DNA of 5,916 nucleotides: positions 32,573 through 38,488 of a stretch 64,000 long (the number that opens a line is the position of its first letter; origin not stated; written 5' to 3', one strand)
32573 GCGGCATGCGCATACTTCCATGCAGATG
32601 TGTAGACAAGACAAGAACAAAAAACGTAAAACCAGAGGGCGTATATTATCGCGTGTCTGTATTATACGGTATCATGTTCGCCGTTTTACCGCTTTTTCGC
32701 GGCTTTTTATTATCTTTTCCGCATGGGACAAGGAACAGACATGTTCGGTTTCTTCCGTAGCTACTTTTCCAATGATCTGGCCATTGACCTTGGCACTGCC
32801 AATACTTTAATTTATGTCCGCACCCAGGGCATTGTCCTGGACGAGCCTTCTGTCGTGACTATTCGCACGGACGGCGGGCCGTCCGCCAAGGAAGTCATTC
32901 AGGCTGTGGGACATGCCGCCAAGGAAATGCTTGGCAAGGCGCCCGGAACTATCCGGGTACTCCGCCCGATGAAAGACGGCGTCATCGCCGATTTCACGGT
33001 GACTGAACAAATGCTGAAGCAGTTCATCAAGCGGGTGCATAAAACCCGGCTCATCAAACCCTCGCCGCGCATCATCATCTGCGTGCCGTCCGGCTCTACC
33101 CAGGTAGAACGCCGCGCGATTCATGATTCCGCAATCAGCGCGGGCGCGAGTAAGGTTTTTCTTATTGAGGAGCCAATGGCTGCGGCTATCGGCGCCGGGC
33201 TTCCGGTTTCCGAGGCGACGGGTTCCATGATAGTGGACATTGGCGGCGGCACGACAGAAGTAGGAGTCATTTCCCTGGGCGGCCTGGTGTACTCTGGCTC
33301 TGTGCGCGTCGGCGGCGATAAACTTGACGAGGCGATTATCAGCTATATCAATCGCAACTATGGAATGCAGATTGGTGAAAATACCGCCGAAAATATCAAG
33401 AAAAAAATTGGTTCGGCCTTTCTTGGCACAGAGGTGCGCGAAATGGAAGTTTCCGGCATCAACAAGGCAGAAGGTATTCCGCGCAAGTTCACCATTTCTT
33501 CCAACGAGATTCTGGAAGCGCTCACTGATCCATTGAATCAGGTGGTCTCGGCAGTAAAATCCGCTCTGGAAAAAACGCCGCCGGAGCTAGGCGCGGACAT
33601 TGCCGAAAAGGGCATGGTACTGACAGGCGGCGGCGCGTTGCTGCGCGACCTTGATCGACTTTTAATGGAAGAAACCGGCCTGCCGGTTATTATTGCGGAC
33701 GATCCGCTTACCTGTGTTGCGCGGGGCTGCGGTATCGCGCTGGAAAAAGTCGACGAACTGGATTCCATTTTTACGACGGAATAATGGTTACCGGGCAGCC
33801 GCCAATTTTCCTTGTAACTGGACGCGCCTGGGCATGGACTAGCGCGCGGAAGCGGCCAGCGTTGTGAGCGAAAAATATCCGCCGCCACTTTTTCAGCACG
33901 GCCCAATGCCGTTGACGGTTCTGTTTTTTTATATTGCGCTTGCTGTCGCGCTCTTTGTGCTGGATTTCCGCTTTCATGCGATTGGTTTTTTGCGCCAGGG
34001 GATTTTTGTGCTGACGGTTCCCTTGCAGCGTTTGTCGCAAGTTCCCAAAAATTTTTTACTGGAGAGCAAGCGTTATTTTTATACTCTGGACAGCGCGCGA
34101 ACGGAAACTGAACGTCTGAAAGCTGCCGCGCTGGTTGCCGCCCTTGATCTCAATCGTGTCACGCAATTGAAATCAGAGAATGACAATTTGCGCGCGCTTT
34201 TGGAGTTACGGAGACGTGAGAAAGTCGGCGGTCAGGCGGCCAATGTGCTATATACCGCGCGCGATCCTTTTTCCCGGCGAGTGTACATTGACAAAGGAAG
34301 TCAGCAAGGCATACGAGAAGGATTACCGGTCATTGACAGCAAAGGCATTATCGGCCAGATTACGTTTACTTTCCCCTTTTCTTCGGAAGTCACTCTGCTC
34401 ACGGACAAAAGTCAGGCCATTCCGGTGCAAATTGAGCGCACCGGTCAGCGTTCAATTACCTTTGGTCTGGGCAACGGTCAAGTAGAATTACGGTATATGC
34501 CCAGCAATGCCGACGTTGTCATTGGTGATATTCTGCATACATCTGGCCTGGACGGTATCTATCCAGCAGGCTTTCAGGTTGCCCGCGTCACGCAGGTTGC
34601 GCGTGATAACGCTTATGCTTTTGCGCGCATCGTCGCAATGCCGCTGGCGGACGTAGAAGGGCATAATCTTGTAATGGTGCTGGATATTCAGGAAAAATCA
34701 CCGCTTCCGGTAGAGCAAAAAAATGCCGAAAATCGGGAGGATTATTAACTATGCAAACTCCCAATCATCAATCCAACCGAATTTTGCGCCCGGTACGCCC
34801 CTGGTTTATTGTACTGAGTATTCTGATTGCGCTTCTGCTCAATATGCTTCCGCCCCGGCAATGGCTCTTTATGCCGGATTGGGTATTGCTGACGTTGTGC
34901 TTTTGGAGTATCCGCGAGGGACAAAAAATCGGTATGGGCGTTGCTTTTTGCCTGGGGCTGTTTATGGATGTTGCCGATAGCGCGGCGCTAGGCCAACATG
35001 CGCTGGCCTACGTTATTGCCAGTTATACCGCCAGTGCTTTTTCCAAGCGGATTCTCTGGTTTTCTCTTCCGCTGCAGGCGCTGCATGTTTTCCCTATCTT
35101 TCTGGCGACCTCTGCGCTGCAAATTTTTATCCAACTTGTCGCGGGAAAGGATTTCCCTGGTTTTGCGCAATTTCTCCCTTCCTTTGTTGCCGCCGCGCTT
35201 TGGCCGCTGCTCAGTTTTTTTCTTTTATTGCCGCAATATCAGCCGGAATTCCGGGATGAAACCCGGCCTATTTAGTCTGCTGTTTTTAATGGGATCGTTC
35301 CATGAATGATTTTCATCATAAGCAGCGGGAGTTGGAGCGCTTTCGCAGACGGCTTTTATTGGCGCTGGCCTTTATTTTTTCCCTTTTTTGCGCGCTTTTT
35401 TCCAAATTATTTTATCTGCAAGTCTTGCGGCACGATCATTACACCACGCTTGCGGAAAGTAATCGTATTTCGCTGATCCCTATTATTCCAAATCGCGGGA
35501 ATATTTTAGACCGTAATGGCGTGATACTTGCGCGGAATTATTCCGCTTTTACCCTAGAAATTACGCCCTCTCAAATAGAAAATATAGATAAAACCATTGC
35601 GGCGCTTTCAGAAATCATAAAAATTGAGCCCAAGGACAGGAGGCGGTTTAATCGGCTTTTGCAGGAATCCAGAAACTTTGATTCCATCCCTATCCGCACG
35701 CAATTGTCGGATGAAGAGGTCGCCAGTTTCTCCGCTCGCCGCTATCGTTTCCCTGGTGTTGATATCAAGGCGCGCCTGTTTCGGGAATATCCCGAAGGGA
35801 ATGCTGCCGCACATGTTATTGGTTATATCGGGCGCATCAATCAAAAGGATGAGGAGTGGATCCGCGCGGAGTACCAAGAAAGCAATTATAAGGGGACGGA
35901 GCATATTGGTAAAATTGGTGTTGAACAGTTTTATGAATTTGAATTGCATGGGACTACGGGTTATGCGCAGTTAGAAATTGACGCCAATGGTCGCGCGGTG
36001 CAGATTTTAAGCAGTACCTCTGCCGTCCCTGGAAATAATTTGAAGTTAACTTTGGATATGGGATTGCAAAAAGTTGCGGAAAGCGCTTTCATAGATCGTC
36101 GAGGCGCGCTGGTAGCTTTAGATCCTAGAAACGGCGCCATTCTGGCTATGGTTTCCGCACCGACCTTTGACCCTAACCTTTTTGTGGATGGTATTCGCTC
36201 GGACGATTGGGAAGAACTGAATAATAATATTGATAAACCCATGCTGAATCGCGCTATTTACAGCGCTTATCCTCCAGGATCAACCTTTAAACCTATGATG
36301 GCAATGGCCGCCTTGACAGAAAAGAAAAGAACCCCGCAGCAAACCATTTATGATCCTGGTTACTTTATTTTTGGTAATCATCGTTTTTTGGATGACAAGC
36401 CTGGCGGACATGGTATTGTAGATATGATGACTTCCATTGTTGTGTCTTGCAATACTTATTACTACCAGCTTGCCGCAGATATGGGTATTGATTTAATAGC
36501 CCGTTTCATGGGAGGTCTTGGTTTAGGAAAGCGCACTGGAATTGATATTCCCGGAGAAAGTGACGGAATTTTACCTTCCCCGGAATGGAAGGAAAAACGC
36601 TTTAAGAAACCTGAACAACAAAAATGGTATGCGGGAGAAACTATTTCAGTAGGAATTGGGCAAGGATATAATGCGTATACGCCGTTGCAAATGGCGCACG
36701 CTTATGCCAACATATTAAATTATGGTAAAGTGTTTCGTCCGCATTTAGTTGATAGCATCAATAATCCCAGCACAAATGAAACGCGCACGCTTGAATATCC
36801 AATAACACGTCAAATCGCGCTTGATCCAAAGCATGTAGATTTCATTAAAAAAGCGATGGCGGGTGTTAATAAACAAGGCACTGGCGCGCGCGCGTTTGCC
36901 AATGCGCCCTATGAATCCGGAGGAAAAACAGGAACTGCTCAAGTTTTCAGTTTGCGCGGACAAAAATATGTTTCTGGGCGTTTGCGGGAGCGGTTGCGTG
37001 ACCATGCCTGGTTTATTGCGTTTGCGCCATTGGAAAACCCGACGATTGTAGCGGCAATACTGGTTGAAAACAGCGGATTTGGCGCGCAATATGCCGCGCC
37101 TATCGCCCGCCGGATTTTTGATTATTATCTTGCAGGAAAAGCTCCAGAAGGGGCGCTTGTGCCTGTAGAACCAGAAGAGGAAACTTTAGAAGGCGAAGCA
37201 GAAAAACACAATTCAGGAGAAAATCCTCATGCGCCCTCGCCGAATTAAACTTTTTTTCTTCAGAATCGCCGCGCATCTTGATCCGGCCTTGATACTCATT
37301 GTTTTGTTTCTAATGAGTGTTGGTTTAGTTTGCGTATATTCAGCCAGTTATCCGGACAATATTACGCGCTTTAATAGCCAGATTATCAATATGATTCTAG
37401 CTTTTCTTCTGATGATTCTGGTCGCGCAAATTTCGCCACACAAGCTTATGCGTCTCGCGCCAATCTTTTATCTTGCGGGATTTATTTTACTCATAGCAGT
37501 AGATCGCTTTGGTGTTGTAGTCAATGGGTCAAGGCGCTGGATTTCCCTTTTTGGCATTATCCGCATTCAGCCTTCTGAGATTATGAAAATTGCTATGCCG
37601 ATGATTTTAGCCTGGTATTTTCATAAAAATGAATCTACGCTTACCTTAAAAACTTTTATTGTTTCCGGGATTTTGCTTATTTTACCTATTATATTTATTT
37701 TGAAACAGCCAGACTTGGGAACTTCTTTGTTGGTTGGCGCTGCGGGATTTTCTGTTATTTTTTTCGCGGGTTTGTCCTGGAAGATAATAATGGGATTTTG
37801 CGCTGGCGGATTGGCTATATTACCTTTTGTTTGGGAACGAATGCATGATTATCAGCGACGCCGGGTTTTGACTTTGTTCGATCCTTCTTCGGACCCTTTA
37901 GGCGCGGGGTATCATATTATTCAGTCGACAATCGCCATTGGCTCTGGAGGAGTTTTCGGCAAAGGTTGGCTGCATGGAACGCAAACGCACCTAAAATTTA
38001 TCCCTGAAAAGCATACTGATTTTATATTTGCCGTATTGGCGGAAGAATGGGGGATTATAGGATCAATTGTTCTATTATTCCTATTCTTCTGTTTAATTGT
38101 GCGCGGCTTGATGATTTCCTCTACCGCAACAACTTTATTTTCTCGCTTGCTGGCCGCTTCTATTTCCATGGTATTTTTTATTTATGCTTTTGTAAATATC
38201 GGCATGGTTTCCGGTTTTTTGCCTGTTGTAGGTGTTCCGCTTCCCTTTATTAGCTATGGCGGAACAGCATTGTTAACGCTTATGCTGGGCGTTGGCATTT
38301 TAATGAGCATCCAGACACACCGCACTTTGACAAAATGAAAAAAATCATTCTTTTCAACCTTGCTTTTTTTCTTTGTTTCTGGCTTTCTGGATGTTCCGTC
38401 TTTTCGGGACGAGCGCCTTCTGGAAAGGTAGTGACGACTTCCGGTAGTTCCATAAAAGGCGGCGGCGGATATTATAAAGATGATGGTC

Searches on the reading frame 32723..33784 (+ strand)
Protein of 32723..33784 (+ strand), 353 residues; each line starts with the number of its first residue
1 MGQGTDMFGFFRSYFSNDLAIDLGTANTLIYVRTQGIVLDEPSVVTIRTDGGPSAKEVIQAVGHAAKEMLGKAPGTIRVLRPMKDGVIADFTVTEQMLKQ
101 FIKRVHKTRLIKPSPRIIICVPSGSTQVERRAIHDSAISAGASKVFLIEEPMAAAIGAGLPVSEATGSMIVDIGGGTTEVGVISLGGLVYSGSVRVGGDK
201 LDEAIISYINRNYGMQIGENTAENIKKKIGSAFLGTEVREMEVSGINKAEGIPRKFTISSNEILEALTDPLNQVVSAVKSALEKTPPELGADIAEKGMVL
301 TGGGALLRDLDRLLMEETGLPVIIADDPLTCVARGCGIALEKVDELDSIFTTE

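Call 63: search_protein_families(library=pfam, proteins=[window:32723-33784:+], max_evalue=0.00001)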
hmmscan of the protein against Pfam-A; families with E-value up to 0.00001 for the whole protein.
window:32723-33784:+ (353 aa): 6 families
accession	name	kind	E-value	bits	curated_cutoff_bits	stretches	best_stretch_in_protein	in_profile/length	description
PF06723.19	MreB_Mbl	-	4.2e-142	473.2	27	1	17-346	2-325/327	MreB/Mbl protein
PF00012.26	HSP70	-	1.9e-14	53.2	20.6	1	94-337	114-369/599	Hsp70 protein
PF14450.12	FtsA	-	3.3e-12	47.3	31.8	1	170-326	2-111/127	Cell division protein FtsA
PF00022.25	Actin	-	2.9e-09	36.4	27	1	74-215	56-190/410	Actin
PF11104.14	PilM_2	-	2.8e-08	33.5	27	0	164-228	178-236/340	Type IV pilus assembly protein PilM;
PF25216.1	Volactin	-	2.7e-06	27.5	35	1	56-339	55-320/321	Volactin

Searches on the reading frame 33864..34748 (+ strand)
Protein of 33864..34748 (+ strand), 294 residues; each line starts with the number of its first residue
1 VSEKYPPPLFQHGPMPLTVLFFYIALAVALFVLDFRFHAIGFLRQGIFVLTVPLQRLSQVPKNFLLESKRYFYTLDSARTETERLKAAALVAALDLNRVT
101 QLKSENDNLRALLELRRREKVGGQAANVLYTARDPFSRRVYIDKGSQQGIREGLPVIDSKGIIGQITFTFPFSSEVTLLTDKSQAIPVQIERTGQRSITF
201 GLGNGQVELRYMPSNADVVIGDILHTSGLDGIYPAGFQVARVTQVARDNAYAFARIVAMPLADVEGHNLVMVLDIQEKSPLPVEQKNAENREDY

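Call 63: search_protein_families(library=pfam, proteins=[window:33864-34748:+], max_evalue=0.00001)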
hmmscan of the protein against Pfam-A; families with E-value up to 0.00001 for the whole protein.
window:33864-34748:+ (294 aa): 1 family
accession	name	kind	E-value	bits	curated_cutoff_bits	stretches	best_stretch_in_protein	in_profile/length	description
PF04085.20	MreC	-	4e-39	134.2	28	1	128-273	1-146/147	Rod shape-determining protein MreC, barrel core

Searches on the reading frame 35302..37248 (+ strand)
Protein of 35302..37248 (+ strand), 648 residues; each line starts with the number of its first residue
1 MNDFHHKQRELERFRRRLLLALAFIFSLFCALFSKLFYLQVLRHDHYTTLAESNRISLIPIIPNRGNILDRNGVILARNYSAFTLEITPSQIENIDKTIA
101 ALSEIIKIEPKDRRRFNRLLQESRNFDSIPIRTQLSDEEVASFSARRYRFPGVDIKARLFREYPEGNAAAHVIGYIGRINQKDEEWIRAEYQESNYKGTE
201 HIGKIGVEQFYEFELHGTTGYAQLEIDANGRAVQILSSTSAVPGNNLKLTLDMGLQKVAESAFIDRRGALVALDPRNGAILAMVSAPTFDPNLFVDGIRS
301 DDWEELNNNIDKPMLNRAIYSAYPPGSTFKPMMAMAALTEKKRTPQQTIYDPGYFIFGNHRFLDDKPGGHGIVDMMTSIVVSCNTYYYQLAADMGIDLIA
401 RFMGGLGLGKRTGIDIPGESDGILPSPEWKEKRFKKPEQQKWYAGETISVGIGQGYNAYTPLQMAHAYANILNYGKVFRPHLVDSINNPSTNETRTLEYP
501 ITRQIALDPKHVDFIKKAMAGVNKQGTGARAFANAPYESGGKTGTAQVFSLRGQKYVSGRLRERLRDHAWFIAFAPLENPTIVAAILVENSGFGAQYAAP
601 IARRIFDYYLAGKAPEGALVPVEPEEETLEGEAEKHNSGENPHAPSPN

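Call 63: search_protein_families(library=pfam, proteins=[window:35302-37248:+], max_evalue=0.00001)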
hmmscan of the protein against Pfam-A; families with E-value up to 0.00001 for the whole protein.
window:35302-37248:+ (648 aa): 2 families
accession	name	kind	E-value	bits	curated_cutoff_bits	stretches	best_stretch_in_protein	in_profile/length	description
PF00905.27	Transpeptidase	-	1.7e-70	238.1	22.1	1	268-606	1-298/299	Penicillin binding protein transpeptidase domain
PF03717.20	PBP_dimer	-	1e-43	150.3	24.4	1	61-233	2-176/180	Penicillin-binding Protein dimerisation domain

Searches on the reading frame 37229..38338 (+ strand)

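Call 64: search_protein_families(library=pfam, proteins=[window:37229-38338:+], max_evalue=0.00001)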
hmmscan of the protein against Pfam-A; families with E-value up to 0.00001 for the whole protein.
window:37229-38338:+ (369 aa): 1 family
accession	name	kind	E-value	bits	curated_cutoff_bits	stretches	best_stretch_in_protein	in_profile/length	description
PF01098.24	FTSW_RODA_SPOVE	-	2.3e-109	366.1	26.4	1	21-365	3-354/356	Cell cycle protein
